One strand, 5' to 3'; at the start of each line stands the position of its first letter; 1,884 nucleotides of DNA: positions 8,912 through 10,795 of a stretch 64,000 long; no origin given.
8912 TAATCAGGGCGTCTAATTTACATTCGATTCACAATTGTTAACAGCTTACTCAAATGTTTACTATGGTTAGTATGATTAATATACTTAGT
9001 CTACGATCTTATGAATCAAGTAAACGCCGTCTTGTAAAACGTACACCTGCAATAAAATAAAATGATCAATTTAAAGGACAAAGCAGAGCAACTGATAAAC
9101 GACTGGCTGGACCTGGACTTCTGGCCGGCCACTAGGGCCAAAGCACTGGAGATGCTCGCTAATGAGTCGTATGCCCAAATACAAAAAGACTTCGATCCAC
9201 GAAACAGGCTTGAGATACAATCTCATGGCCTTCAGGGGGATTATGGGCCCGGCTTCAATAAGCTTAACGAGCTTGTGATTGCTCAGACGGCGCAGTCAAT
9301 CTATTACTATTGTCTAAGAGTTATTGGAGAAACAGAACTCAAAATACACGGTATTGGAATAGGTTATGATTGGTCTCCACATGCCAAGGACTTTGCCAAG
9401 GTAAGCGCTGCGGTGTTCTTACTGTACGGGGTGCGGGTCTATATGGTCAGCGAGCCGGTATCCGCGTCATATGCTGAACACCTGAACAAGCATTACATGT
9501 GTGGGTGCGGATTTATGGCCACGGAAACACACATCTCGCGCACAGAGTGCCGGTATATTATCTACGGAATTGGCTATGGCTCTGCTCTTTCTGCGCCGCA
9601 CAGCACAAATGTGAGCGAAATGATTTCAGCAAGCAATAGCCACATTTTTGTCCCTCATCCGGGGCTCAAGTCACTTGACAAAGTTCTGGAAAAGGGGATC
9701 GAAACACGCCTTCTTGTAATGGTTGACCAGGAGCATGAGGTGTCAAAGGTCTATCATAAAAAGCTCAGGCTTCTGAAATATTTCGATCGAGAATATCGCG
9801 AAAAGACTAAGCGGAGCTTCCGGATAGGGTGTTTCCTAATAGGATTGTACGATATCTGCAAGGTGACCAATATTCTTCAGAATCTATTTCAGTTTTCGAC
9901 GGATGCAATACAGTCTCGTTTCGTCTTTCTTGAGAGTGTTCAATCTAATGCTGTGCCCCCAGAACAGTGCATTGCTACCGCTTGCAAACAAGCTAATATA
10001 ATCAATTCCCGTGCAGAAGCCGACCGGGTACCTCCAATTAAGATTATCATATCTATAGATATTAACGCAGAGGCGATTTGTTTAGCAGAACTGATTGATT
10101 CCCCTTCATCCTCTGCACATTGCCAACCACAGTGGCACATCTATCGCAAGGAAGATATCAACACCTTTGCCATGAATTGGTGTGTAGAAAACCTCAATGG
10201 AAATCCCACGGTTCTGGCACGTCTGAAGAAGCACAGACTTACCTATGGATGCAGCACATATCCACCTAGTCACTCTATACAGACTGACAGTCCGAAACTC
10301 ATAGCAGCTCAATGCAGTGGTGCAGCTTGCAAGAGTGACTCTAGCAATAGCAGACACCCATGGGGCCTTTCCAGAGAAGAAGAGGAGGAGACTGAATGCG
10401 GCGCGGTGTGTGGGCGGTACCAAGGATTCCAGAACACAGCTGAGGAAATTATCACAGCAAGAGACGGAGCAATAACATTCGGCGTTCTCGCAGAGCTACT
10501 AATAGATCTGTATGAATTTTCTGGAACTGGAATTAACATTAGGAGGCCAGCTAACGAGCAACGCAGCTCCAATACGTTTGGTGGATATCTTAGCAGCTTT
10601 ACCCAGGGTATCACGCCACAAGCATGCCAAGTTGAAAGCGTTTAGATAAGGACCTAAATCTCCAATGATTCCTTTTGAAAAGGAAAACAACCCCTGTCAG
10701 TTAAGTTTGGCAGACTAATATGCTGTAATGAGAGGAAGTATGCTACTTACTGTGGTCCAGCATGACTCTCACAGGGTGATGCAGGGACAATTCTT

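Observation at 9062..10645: PGM2-family phosphomutase homologue with every catalytic signature replaced (candidate pseudoenzyme)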

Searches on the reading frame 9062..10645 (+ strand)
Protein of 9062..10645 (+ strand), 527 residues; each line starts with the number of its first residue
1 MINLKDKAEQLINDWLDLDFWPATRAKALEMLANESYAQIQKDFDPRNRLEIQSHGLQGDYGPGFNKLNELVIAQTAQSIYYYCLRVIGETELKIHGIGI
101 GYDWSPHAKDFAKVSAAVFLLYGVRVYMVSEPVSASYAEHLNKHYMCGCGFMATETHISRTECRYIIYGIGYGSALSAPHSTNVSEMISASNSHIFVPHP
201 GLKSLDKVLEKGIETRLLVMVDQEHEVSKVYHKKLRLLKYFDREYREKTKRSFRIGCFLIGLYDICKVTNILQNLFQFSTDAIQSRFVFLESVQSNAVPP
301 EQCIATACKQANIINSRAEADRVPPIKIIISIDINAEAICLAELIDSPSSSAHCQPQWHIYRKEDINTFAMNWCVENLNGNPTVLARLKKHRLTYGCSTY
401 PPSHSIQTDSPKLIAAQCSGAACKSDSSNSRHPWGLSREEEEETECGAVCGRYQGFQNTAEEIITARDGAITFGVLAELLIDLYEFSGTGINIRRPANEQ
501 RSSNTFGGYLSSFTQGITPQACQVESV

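Call 3: search_protein_families(library=pfam, proteins=[window:9062-10642:+], max_evalue=10)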
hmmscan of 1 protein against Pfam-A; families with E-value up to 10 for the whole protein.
window:9062-10642:+ (527 aa): 1 family
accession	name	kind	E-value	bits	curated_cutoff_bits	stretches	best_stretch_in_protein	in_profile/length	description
PF02878.22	PGM_PMM_I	-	2.2e-06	27.8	22.5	1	55-157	7-101/138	Phosphoglucomutase/phosphomannomutase, alpha/beta/alpha domain I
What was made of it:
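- On alpha-D-phosphohexomutase superfamily (by descent and fold): PF02878: 27.8 bits against a gathering score of 22.5, E 2.2e-6, aa 55-157 (call 3).
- Checked: Pfam PGM_PMM_I scores 27.8 bits against a gathering score of 22.5, E 2.2e-6 (call 3).
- Pfam domain I scores above the gathering threshold (call 3).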

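Call 4: search_solved_structures(query=window:9062-10642:+, max_evalue=10, show_alignments=3)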
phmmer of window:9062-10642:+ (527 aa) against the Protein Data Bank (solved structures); distinct sequences matched with E-value up to 10: 5.
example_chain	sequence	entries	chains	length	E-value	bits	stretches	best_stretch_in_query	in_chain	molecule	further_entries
9wx2_A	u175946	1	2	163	0.19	13.5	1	223-295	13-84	Dandelion-hepn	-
8a22_Au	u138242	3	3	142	0.52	12.1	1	57-112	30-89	bL27m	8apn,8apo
5xn6_C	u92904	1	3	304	0.54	12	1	437-491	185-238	Os02g0668100 protein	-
9wxf_A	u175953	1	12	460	1.2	10.9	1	223-295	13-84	Dandelion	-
4hjw_A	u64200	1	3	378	1.9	10.2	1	152-203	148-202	Uracil-5-carboxylate decarboxylase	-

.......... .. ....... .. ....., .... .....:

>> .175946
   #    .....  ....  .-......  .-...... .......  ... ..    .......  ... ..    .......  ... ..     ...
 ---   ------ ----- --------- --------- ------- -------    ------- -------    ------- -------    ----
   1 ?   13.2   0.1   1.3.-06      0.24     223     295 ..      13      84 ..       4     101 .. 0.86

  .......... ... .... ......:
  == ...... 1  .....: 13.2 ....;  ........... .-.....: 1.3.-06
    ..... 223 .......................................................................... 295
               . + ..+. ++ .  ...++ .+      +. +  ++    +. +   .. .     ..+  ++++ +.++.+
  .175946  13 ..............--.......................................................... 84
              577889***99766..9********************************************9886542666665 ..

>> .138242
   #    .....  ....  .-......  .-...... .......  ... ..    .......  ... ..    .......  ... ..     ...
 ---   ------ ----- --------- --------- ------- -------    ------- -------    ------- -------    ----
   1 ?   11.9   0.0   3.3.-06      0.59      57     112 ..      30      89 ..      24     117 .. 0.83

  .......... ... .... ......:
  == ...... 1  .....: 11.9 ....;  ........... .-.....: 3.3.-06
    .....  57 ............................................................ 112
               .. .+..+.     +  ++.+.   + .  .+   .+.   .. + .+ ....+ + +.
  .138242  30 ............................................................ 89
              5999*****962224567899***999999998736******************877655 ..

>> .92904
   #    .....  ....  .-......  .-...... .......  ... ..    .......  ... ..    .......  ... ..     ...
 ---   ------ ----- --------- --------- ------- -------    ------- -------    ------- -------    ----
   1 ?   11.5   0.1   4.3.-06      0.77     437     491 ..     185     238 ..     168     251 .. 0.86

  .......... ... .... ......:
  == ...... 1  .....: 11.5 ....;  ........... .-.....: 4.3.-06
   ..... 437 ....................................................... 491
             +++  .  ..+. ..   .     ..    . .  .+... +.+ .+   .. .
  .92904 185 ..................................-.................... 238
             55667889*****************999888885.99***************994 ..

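Call 5: search_protein_families(library=ncbifam, proteins=[window:9062-10642:+], max_evalue=10)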
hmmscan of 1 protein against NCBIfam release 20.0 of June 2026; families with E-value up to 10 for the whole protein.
window:9062-10642:+ (527 aa): 0 families
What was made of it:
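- Tried and rejected: NCBIfam found nothing (call 5).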

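Call 6: find_homologous_proteins(query=window:9062-10642:+, max_evalue=0.001)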
Query window:9062-10642:+ (527 aa): 5 proteins with E <= 0.001 among 8000 candidates.
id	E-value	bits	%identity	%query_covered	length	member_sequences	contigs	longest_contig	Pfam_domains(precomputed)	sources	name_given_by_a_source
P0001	0.0e+0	1203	98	100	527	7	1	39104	PF02878.23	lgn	-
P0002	0.0e+0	1078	88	100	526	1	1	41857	PF02878.23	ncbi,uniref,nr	ncbi:Phosphomannomutase-2 [Giardia lamblia P15]|uniref:Phosphomannomutase-2 n=1 Tax=Giardia intestin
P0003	6.8e-240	815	69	98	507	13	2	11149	PF02878.23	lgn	-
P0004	8.6e-198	676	58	98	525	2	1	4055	PF02878.23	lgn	-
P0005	1.7e-178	613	53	97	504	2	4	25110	PF02878.23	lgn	-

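Call 14: search_solved_structures(query=A1, max_evalue=1, show_alignments=4)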
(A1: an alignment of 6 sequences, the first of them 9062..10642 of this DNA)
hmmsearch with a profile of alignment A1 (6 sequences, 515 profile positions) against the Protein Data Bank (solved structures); distinct sequences matched with E-value up to 1: 3.
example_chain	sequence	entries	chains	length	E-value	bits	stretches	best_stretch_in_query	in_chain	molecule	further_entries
3mti_A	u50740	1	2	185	0.15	13.8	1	186-226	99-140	rRNA methylase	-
9wx2_A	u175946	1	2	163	0.46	12.2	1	224-289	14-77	Dandelion-hepn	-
4bd9_B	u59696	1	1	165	0.62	11.8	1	352-442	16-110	CARBOXYPEPTIDASE INHIBITOR SMCI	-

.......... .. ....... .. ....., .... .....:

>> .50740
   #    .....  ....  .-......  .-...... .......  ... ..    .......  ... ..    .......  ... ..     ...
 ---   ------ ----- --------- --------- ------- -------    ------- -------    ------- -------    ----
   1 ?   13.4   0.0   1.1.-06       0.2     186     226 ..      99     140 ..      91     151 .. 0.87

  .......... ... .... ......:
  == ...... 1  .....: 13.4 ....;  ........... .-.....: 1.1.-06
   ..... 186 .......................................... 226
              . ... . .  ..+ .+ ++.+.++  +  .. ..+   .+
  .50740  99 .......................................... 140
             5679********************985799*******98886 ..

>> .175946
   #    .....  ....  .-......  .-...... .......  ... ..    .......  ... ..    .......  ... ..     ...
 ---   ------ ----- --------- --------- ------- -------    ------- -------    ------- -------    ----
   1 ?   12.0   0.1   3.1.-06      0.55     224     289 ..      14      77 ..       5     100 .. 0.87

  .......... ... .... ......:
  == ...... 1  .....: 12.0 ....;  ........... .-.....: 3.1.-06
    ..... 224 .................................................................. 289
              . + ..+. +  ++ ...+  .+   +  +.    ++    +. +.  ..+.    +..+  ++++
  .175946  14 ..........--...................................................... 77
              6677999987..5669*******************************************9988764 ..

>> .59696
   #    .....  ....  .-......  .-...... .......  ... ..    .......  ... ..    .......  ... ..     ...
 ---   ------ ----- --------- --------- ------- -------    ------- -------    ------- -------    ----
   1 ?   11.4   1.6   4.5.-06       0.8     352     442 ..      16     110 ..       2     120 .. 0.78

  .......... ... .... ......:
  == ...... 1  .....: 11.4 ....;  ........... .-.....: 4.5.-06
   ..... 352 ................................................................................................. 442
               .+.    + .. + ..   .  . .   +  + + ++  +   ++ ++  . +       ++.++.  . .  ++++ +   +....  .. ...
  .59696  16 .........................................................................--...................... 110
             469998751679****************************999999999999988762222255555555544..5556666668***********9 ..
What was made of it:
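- No match to any other enzyme family in Pfam, NCBIfam or PDB sequence searches (calls 3, 4, 5, 14).
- Tried and rejected: Sequence searches of the PDB, with the protein and with the family profile, found no phosphohexomutase at E<=1 (calls 4, 14).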

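Call 15: list_cluster_members(proteins=[window:9062-10642:+, P0002, P0003, P0004, P0005])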
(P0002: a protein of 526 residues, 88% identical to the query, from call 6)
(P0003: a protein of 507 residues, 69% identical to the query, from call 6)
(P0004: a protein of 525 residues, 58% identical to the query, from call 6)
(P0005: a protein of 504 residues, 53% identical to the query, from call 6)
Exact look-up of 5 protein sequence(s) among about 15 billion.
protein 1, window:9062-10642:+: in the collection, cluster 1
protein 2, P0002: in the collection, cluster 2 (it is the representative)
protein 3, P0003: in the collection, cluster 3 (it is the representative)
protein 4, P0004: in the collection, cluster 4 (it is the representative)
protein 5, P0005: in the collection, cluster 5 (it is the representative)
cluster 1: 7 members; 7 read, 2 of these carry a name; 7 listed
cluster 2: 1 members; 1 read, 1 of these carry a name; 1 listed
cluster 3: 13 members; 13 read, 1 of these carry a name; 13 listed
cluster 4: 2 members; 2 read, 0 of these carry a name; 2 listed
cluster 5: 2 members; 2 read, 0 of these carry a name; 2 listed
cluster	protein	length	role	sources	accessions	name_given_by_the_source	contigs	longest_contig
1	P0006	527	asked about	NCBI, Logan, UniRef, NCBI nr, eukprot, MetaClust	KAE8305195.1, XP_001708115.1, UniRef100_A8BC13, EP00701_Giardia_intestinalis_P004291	Phosphomannomutase-2 [Giardia duodenalis] | Phosphomannomutase-2 n=1 Tax=Giardia intestinalis (strain ATCC 50803 / WB clone C6) ... | Phosphomannomutase-2 [Giardia intestinalis]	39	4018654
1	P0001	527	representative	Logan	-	-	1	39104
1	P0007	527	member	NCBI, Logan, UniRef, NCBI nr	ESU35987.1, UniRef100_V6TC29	Phosphoglucomutase / Phosphomannomutase [Giardia duodenalis] | Phosphoglucomutase / Phosphomannomutase n=1 Tax=Giardia intestinalis TaxID=5741 ... | Phosphoglucomutase / Phosphomannomutase [Giardia intestinalis]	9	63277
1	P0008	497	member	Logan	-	-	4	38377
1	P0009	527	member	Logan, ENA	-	-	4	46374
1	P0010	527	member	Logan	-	-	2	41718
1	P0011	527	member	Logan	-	-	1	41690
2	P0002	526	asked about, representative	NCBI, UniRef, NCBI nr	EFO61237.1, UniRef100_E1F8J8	Phosphomannomutase-2 [Giardia lamblia P15] | Phosphomannomutase-2 n=1 Tax=Giardia intestinalis (strain P15) TaxID=658858 ...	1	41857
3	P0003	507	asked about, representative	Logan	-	-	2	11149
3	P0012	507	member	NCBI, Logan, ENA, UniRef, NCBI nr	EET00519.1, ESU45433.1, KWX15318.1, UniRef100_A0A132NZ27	Phosphoglucomutase / Phosphomannomutase [Giardia duodenalis assemblage B] | Phosphoglucomutase / Phosphomannomutase n=3 Tax=Giardia intestinalis TaxID=5741 ... | Phosphomannomutase-2 [Giardia intestinalis ATCC 50581]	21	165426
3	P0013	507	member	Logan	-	-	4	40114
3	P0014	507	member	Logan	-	-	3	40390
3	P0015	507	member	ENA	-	-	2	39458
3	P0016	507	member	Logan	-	-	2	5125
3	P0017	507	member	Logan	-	-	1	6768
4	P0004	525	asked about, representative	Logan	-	-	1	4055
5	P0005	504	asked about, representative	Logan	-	-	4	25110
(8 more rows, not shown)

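Call 29: predict_structure(alignment_id=A1)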
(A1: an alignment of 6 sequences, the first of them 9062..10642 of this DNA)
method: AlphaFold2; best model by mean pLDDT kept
length: 527 residues; sequences in the alignment: 6
mean_pLDDT: 31.9   pTM: 0.29
mean pLDDT of the five models: 31.9, 30.9, 30.4, 29.2, 29.1
residues with pLDDT >= 90: 0; 70-90: 0; 50-70: 24; < 50: 503
segments of 3 or more residues with pLDDT < 50: 1-76, 82-93, 95-97, 102-108, 127-527
pLDDT, mean of each block of 10 residues (from residue 1): 37 36 35 34 29 26 30 46 44 47 47 55 49 35 37 27 27 25 26 23 25 26 25 27 30 27 39 40 45 34 44 40 32 30 26 23 31 33 35 28 24 22 22 25 26 25 23 30 28 24 30 30 23
secondary structure, 60 per line:
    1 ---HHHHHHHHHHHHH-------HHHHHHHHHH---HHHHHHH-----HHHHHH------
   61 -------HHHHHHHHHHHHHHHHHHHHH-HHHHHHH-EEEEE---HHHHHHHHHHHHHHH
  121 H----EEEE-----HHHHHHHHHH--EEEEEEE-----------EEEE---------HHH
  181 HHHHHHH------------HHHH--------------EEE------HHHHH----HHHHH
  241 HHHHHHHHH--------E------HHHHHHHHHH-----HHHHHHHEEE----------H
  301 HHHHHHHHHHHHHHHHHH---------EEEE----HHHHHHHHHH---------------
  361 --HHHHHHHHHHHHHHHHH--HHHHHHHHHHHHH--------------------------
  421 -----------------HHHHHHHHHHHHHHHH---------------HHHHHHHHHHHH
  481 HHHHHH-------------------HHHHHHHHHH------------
elements in order: H4-16 H24-33 H37-43 H49-54 H68-88 H90-96 E98-102 H106-121 E126-129 H135-144 E147-153 E165-168 H178-187 H200-203 E218-220 H227-231 H236-249 H265-274 H280-286 E287-289 H300-318 E328-331 H336-345 H363-379 H382-394 H438-453 H469-486 H506-515
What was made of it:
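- Tried and rejected: Structure prediction from the six-sequence family alignment gave pLDDT 32 and was discarded (call 29).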

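Call 30: search_protein_representatives(alignment_id=A1)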
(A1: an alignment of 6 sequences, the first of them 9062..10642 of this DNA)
Query: 6 sequences, 515 profile positions. Proteins with E-value up to 0.001 (for the whole library): 792; up to 1e-10: 141; up to 1e-30: 3. The best 150 are listed.
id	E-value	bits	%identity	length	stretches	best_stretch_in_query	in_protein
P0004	1.7e-293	990.3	-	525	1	1-514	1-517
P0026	1.6e-70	254.7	-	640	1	4-476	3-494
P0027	1.5e-40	155.7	-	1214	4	10-188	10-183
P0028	1.4e-27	112.9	-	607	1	6-394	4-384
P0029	6.3e-24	100.9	-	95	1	425-500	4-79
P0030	3.5e-23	98.5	-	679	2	6-204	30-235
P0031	3.0e-21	92.0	-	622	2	48-190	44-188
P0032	2.4e-20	89.1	-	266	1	8-190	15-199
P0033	5.3e-20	88.0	-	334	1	13-190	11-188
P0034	1.6e-19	86.3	-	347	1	14-184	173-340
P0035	4.0e-19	85.0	-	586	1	13-189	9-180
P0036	4.1e-19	85.0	-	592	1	9-182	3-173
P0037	1.4e-18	83.2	-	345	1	14-188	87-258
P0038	1.5e-18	83.1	-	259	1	3-188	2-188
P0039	1.8e-18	82.9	-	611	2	10-188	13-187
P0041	2.6e-18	82.4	-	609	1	1-188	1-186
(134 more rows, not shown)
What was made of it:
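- Checked: The family profile finds 792 proteins at E<=1e-3 (call 30).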
